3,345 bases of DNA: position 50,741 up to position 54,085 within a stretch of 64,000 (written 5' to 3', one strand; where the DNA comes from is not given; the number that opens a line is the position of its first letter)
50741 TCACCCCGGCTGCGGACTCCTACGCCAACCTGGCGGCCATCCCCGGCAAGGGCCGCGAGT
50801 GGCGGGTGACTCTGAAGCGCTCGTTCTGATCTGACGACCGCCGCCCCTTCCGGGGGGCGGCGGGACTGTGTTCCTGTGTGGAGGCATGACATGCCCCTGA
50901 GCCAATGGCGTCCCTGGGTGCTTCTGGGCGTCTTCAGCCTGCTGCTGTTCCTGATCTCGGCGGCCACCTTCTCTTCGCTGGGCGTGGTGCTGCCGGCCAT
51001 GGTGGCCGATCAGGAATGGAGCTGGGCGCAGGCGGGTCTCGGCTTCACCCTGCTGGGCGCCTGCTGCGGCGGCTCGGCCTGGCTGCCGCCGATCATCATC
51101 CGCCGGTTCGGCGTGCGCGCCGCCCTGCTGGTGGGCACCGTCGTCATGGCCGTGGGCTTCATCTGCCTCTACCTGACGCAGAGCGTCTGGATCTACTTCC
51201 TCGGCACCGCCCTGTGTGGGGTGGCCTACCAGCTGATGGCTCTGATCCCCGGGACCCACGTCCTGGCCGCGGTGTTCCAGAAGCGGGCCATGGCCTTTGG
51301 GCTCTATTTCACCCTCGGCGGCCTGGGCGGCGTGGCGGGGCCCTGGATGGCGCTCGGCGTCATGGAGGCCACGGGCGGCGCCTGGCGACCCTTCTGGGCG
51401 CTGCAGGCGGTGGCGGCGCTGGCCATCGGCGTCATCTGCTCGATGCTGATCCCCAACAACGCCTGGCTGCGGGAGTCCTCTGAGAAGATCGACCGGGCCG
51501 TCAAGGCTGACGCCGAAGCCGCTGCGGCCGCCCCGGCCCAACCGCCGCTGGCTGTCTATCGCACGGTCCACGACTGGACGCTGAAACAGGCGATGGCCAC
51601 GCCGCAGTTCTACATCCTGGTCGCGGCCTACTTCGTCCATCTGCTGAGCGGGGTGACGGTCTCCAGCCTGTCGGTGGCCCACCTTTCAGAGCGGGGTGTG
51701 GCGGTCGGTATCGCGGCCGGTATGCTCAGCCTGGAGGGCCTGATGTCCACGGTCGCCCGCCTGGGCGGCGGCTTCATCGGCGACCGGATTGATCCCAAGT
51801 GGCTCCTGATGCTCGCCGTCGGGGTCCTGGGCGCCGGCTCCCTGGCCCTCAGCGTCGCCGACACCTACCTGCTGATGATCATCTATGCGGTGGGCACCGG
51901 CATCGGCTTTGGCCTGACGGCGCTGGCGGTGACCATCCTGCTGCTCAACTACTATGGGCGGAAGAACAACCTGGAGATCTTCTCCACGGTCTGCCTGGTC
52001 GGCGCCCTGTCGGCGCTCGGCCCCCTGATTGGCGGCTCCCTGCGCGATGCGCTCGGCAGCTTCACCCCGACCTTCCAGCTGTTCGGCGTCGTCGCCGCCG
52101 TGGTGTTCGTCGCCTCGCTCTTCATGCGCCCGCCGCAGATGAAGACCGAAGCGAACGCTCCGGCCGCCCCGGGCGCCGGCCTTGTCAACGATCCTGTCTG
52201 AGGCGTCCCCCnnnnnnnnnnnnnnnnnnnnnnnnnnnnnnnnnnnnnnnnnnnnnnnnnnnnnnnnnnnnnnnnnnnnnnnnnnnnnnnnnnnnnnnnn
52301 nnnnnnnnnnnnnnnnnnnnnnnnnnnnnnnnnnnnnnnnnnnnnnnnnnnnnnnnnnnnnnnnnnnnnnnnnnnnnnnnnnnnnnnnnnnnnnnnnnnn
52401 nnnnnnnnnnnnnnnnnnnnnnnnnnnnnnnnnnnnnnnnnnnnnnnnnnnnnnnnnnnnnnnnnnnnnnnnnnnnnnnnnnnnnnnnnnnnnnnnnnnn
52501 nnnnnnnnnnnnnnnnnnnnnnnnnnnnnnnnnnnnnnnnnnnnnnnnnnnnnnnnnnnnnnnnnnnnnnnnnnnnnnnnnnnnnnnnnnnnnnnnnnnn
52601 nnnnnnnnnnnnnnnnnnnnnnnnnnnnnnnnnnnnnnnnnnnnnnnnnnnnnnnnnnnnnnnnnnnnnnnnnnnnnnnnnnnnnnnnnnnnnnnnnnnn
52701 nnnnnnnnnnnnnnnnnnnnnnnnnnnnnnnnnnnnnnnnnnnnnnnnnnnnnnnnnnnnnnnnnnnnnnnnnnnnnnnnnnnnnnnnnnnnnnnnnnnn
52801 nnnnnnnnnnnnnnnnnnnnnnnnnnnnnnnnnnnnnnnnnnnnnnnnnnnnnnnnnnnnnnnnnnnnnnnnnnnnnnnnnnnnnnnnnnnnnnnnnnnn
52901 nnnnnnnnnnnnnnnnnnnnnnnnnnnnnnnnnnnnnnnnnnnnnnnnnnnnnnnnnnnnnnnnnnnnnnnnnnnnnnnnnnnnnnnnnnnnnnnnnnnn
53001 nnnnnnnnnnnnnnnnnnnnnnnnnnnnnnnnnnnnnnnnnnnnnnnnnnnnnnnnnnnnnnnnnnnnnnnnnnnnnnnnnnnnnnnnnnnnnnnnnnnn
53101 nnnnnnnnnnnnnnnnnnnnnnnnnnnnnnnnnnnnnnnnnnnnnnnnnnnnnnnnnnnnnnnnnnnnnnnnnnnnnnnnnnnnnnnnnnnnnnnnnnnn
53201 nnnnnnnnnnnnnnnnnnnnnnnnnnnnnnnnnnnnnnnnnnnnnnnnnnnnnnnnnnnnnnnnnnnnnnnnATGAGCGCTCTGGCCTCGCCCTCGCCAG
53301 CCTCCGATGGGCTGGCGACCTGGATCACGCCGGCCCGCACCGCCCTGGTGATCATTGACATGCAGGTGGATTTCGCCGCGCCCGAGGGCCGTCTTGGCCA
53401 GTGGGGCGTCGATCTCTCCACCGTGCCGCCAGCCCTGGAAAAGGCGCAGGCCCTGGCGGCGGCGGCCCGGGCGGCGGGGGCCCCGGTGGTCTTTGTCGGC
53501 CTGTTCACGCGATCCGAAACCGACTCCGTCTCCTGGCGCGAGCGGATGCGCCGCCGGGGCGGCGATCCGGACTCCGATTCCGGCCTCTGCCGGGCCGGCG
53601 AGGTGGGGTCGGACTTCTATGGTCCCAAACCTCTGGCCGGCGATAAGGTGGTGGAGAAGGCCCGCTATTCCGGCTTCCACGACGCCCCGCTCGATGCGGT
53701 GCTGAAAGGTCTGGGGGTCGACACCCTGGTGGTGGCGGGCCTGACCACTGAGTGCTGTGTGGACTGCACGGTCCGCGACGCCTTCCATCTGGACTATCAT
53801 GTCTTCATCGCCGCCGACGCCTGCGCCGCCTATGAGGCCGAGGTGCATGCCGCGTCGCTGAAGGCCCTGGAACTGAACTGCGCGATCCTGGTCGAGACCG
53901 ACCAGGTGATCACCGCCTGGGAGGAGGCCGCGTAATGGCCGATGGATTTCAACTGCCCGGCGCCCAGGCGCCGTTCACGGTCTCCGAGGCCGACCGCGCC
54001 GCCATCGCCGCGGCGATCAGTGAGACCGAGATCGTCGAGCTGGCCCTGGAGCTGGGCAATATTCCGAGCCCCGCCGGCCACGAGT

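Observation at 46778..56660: Rut-like ring-opening core (RutA/RutB/RutF homologues) rewired with a TonB receptor, MFS pump, M20 hydrolase and TauD dioxygenase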

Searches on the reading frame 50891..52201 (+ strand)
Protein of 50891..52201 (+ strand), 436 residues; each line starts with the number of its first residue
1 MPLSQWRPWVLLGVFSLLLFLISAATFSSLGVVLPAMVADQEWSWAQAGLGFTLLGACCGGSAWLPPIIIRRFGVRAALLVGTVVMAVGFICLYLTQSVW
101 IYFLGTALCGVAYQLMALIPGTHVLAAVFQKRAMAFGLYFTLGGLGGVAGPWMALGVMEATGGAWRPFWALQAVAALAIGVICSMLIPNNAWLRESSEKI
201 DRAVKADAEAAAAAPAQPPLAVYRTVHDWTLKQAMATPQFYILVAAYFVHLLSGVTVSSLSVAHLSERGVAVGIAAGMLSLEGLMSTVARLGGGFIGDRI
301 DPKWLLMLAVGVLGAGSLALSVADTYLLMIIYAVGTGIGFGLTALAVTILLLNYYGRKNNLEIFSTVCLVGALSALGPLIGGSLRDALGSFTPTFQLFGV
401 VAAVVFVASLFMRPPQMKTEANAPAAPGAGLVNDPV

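Call 3: search_protein_families(library=pfam, proteins=[window:50891-52201:+])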
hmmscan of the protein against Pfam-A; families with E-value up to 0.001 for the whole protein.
window:50891-52201:+ (436 aa): 1 family
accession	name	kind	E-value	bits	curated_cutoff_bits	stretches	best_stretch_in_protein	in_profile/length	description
PF07690.21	MFS_1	-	4.8e-30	105.1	33.4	2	17-356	2-324/347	Major Facilitator Superfamily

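Call 4: search_protein_families(library=ncbifam, proteins=[window:50891-52201:+])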
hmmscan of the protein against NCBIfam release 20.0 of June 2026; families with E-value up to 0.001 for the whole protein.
window:50891-52201:+ (436 aa): 7 families
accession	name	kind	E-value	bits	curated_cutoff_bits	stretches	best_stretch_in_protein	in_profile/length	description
NF049980.1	SfMCT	equivalog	2.3e-23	82.5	320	1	17-400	8-377/378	L-lactate MFS transporter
NF038246.1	bile_salt_MFS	equivalog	1.9e-12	46.8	400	1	36-411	31-402/408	conjugated bile salt MFS transporter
TIGR00890.1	2A0111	subfamily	1.2e-11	44.2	374.85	1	8-408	2-374/377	oxalate/formate antiport family MFS transporter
TIGR00892.1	2A0113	subfamily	1.8e-10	40.2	586.1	1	65-412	73-417/455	monocarboxylate transporter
NF008270.1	PRK11043.1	equivalog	7.2e-07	28.6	430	1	287-422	54-189/382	purine nucleoside transporter PunC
TIGR00896.1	CynX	subfamily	5.4e-06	25.7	406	1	25-392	14-353/355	CynX/NimT family MFS transporter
NF002982.0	PRK03699.1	equivalog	3.2e-05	23.2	221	1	12-186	9-181/395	MFS transporter TsgA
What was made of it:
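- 50891..52201 (+): MFS inner-membrane transporter (oxalate:formate / monocarboxylate-like). Weak NCBIfam hits to lactate, OFA and monocarboxylate transporters (calls 3, 4).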

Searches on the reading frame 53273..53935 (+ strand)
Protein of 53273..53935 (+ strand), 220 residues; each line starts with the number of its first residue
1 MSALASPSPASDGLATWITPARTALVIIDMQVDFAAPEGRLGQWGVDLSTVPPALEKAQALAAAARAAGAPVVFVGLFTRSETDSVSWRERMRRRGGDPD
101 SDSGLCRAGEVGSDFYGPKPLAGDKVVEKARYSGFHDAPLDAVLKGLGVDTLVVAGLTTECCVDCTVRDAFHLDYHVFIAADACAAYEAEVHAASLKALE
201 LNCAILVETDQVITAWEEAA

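Call 3: search_protein_families(library=pfam, proteins=[window:53273-53935:+])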
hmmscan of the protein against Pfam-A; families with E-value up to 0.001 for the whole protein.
window:53273-53935:+ (220 aa): 1 family
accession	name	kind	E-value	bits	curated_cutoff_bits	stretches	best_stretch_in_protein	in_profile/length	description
PF00857.26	Isochorismatase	-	2.5e-44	151.9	27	1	23-211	1-175/175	Isochorismatase domain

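Call 4: search_protein_families(library=ncbifam, proteins=[window:53273-53935:+])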
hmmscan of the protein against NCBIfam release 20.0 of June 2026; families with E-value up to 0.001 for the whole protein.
window:53273-53935:+ (220 aa): 5 families
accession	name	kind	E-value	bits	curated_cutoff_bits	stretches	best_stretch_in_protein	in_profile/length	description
TIGR03614.1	RutB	equivalog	5.2e-28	98.2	377.95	2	119-209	121-212/226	pyrimidine utilization protein B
NF050097.1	BiurAmidohydBiuH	equivalog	3.7e-26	92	370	1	18-206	14-208/221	biuret amidohydrolase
NF008517.0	PRK11440.1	equivalog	2.1e-16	60.4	195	1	20-215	6-187/188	hydrolase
NF008623.0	PRK11609.1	equivalog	3.9e-10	39.9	174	1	138-212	132-208/213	bifunctional nicotinamidase/pyrazinamidase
NF041461.1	C_hydro_YcaC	equivalog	1.6e-06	27.7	310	1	144-207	97-160/201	isochorismate family cysteine hydrolase YcaC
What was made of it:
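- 53273..53935 (+): Isochorismatase-fold cysteine amidohydrolase (proposed ureido hydrolase). RutB 98 bits and biuret hydrolase 92 bits, both far below their cut-offs (call 4).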

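Call 9: search_solved_structures(query=window:53273-53935:+, max_evalue=1e-8)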
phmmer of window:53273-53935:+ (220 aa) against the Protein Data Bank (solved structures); distinct sequences matched with E-value up to 1e-8: 24.
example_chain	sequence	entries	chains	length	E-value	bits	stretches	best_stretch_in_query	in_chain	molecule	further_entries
3irv_A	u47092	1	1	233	2.6e-23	86.1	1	3-189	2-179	CYSTEINE HYDROLASE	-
8bkd_A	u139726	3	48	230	2.5e-22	82.9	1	120-184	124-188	Ureidoacrylate amidohydrolase RutB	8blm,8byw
8bln_A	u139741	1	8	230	1.2e-21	80.6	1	120-184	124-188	Ureidoacrylate amidohydrolase RutB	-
6azo_A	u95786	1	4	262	2.2e-21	79.8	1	18-204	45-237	Putative amidase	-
3hu5_A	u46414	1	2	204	6.2e-21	78.3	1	23-214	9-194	Isochorismatase family protein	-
8bll_A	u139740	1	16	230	6.2e-21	78.3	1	120-184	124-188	Ureidoacrylate amidohydrolase RutB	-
6azs_A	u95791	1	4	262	1.5e-20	77.1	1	18-204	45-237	Putative amidase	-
5bk6_A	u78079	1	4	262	1.5e-20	77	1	18-204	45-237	Putative amidase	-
6azn_A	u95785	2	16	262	5.7e-20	75.2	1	18-204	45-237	Putative amidase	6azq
6xjm_A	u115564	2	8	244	2e-19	73.4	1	18-203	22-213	Biuret hydrolase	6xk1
6xix_A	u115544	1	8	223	7e-17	65.1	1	19-201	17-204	Cysteine hydrolase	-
6xj4_A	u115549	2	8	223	1.8e-15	60.5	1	19-201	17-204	Cysteine hydrolase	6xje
3kl2_A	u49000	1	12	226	4.2e-15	59.3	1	18-195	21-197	Putative isochorismatase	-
3eef_A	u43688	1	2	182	6.5e-15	58.7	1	23-186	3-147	N-carbamoylsarcosine amidase related protein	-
3hb7_A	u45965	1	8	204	3e-14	56.5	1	108-218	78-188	Isochorismatase hydrolase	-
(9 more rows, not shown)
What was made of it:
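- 53273..53935 (+): PDB hits 3irv, RutB and biuret hydrolases (call 9).
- The paired hydrolase's closest relatives act on ureido groups (calls 4, 9).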
